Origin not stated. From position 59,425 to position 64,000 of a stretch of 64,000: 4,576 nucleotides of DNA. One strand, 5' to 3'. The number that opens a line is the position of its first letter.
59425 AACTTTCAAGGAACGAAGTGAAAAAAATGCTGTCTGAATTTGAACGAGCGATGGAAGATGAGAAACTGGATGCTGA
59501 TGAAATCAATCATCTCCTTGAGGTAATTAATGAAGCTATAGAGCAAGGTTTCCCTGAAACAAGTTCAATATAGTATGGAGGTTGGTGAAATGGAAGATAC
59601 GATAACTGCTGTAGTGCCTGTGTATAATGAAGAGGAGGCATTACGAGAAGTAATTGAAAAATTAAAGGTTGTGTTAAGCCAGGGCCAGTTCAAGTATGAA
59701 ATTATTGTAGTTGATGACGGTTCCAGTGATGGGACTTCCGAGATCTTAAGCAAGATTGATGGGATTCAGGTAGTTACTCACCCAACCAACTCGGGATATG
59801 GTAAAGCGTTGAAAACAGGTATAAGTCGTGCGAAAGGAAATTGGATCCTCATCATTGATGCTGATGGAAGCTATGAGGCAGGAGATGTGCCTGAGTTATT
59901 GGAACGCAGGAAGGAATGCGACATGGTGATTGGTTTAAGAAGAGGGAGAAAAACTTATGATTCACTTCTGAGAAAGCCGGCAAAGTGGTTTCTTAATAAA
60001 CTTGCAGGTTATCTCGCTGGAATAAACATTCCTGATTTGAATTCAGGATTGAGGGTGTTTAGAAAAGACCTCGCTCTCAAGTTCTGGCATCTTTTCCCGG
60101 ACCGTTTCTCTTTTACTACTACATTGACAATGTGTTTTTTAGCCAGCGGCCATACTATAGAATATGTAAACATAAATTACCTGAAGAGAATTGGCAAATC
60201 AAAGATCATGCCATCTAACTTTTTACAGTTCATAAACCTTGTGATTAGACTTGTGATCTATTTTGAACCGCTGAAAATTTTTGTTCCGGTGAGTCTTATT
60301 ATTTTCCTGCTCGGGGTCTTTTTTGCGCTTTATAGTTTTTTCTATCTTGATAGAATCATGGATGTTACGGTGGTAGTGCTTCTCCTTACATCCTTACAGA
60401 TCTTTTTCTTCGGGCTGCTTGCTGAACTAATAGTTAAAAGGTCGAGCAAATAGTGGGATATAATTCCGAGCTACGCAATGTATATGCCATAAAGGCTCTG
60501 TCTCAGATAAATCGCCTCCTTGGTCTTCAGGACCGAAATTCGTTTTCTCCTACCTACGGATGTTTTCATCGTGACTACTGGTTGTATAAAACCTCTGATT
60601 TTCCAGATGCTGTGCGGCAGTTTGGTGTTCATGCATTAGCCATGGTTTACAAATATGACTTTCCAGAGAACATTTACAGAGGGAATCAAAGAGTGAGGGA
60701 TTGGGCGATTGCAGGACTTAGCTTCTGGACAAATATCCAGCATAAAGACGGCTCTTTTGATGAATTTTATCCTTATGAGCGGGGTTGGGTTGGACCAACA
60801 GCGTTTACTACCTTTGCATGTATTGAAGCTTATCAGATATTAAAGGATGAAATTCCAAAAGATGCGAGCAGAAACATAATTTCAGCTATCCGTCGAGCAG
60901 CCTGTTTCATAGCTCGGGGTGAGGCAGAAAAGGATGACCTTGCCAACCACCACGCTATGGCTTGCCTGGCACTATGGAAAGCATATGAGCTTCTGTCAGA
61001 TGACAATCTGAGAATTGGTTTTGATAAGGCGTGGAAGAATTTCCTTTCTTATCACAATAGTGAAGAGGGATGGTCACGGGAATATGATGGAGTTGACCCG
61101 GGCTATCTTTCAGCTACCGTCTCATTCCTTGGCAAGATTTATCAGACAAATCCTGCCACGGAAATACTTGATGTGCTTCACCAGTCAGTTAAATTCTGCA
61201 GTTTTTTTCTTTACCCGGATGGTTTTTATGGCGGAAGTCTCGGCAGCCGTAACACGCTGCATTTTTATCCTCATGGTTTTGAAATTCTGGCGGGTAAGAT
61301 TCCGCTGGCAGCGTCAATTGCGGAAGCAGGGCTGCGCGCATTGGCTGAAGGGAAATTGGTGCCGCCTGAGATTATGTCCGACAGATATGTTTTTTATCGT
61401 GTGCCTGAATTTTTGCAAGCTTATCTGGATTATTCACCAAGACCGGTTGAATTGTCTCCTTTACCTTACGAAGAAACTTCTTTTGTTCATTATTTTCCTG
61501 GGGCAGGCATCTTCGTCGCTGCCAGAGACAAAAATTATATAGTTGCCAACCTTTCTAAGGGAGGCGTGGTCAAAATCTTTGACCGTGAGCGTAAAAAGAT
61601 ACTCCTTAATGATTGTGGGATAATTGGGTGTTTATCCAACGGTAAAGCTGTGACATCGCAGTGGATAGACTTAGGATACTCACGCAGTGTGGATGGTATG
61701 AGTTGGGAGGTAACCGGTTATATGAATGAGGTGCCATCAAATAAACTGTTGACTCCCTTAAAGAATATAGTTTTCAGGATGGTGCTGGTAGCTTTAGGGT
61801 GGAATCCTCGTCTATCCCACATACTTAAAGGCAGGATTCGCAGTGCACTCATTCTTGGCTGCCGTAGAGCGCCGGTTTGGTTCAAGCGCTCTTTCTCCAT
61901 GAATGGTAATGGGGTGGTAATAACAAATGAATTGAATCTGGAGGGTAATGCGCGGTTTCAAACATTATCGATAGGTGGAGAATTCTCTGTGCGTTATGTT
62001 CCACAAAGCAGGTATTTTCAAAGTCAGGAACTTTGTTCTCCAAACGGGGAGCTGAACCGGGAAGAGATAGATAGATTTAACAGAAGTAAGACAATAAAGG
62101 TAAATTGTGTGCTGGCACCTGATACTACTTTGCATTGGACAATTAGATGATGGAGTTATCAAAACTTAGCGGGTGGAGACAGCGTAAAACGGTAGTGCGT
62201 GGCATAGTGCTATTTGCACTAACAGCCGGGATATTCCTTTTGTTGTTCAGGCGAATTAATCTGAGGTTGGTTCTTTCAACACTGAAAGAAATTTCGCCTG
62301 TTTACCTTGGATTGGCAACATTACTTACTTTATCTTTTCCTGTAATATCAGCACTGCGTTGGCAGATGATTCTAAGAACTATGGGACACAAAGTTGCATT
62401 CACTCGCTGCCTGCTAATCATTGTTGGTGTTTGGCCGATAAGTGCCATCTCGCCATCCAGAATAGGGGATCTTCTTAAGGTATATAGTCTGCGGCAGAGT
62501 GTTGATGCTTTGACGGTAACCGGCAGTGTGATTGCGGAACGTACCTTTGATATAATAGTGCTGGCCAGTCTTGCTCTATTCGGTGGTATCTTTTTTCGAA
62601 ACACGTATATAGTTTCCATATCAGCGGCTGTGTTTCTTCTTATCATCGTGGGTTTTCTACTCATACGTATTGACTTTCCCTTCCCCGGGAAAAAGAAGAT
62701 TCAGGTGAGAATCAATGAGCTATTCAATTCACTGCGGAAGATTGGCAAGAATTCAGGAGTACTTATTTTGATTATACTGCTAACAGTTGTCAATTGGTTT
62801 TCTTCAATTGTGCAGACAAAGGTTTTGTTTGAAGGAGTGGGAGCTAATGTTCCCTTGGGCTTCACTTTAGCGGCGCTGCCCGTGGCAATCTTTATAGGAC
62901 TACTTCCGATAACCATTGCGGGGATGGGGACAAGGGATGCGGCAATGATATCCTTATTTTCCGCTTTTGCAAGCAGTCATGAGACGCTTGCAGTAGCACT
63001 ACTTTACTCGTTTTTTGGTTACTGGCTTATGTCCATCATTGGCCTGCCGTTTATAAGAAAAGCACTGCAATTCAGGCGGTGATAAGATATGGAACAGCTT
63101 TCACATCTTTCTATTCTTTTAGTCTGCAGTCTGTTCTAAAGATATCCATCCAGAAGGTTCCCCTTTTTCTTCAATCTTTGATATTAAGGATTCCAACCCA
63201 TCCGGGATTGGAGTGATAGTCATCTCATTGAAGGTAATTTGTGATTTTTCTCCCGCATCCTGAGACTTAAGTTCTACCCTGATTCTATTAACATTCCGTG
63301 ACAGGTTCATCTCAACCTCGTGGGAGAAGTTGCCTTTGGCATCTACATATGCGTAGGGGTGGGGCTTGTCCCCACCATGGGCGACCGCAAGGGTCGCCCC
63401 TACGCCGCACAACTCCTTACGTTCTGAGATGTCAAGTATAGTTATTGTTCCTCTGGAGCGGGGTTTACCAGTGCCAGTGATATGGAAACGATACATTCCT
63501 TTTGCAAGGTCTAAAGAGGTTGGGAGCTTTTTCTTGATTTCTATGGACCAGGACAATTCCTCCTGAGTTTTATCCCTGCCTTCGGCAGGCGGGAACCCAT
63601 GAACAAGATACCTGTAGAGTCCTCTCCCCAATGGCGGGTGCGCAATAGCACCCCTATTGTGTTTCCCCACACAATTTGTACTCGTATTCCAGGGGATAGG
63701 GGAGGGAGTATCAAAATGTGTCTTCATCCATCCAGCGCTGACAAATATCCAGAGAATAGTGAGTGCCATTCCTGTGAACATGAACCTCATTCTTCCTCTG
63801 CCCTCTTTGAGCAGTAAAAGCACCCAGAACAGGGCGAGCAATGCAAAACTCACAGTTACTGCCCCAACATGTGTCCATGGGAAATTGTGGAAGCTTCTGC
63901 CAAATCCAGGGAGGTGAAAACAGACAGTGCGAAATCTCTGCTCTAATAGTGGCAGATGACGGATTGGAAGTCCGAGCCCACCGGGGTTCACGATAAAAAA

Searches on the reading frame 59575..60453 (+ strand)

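Call 49: search_protein_families(library=pfam, proteins=[window:59575-60453:+], max_evalue=0.00001)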
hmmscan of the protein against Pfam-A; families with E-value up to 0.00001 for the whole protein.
window:59575-60453:+ (292 aa): 3 families
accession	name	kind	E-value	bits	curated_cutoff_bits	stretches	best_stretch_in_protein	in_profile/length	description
PF00535.33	Glycos_transf_2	-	7.4e-32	111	23.3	1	12-167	2-164/168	Glycosyl transferase family 2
PF13641.12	Glyco_tranf_2_3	-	5.2e-07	30.3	27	1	10-97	3-96/230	Glycosyltransferase like family 2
PF10111.15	Glyco_tranf_2_2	-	5.9e-07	29.7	27.3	1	12-98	2-92/276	Glycosyltransferase like family 2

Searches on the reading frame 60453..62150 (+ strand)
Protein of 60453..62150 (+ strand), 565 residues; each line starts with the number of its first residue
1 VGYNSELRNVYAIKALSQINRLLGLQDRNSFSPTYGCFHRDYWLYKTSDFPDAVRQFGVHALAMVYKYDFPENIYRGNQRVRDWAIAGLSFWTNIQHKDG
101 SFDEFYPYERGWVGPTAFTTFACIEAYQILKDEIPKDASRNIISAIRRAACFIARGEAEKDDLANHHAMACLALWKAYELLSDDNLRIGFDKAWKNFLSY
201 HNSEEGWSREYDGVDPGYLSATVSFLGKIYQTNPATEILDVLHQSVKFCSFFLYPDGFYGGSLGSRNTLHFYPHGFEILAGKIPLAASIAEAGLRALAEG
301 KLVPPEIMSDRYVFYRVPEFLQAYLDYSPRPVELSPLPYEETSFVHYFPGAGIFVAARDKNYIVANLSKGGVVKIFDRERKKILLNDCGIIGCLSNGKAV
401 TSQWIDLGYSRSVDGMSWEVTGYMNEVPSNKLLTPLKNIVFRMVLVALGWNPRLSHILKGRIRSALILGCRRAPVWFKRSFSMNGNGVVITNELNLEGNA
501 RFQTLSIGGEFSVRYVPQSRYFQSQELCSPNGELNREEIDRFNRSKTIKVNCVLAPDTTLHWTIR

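Call 49: search_protein_families(library=pfam, proteins=[window:60453-62150:+], max_evalue=0.00001)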
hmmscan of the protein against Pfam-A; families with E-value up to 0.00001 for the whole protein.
window:60453-62150:+ (565 aa): 0 families

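Call 57: search_protein_families(library=pfam, proteins=[window:60453-62150:+], max_evalue=0.01)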
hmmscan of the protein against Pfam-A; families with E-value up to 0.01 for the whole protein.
window:60453-62150:+ (565 aa): 1 family
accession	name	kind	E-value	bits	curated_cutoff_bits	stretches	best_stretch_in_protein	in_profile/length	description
PF09492.16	Pec_lyase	-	0.0035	17.1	22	0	76-138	55-117/292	Pectic acid lyase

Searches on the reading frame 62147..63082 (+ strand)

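Call 49: search_protein_families(library=pfam, proteins=[window:62147-63082:+], max_evalue=0.00001)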
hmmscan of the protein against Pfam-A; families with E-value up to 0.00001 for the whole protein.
window:62147-63082:+ (311 aa): 1 family
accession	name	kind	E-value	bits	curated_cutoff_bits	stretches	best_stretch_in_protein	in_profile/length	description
PF03706.18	LPG_synthase_TM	-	1.2e-42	146.9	33.4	1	23-299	5-302/302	Lysylphosphatidylglycerol synthase TM region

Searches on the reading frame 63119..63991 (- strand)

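Call 57: search_protein_families(library=pfam, proteins=[window:63119-63991:-], max_evalue=0.01)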
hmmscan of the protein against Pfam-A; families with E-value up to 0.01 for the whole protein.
window:63119-63991:- (290 aa): 1 family
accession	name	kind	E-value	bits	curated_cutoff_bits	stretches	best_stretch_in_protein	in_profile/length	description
PF06197.19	DUF998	-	0.0021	18.2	30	1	41-92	105-156/184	Protein of unknown function (DUF998)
